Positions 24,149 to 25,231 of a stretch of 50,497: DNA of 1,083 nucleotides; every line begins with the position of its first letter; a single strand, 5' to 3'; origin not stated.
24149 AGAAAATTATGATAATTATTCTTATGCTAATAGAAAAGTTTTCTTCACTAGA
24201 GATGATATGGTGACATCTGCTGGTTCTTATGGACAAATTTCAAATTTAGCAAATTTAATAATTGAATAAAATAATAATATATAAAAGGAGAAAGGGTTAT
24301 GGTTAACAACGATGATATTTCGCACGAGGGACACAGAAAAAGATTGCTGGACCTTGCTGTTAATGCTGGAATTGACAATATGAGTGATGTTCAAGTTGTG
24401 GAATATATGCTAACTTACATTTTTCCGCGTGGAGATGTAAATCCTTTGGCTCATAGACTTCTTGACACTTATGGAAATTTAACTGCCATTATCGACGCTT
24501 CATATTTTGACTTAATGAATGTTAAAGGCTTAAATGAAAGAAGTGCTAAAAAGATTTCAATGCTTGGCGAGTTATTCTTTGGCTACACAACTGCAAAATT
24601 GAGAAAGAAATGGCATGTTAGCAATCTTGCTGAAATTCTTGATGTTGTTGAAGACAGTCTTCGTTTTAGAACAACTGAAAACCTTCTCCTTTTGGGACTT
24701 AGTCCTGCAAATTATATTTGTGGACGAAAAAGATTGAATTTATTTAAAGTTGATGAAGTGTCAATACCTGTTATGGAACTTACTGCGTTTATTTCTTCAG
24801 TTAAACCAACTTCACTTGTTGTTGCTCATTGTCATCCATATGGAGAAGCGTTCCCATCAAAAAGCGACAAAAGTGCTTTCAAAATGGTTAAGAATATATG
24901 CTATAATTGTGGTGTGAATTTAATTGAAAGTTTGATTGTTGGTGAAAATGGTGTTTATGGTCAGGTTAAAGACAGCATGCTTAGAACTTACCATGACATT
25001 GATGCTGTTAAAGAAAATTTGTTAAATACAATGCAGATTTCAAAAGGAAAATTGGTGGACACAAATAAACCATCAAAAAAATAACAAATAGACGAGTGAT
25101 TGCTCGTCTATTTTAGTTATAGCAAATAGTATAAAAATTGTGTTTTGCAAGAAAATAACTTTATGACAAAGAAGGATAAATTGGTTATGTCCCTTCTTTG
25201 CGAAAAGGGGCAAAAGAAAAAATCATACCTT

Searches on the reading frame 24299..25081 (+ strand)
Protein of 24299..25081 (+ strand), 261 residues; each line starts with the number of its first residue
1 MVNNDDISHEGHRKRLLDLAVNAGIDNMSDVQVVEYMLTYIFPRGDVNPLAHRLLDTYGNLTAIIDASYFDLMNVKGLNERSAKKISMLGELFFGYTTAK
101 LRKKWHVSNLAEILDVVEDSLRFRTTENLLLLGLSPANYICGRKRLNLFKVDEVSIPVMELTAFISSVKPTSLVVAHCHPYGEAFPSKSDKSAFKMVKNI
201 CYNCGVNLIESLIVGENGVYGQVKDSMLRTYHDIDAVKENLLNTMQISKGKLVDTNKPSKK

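Call 5: search_protein_families(library=pfam, proteins=[window:24299-25081:+], max_evalue=0.01)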
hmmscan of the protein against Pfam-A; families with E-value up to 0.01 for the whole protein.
window:24299-25081:+ (261 aa): 2 families
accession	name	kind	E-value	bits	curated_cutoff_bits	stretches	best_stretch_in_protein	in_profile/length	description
PF04002.20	RadC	-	3.3e-13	50.1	22.1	1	109-220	3-114/121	RadC-like JAB domain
PF14464.11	Prok-JAB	-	0.003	17.9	25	1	173-196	69-92/114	Prokaryotic homologs of the JAB domain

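Call 104: search_protein_families(library=ncbifam, proteins=[window:24299-25081:+], max_evalue=0.001)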
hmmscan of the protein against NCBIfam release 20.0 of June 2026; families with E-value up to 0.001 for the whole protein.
window:24299-25081:+ (261 aa): 3 families
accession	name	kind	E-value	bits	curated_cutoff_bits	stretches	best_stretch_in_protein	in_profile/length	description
NF000642.1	PRK00024.1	equivalog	2.9e-25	89.2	180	1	21-220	5-204/212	RadC family protein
TIGR00608.1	radc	subfamily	2.4e-23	83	133.85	1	22-219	8-209/218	RadC family protein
NF010337.0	PRK13766.1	equivalog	0.00087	17.5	610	0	50-88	735-773/781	Hef nuclease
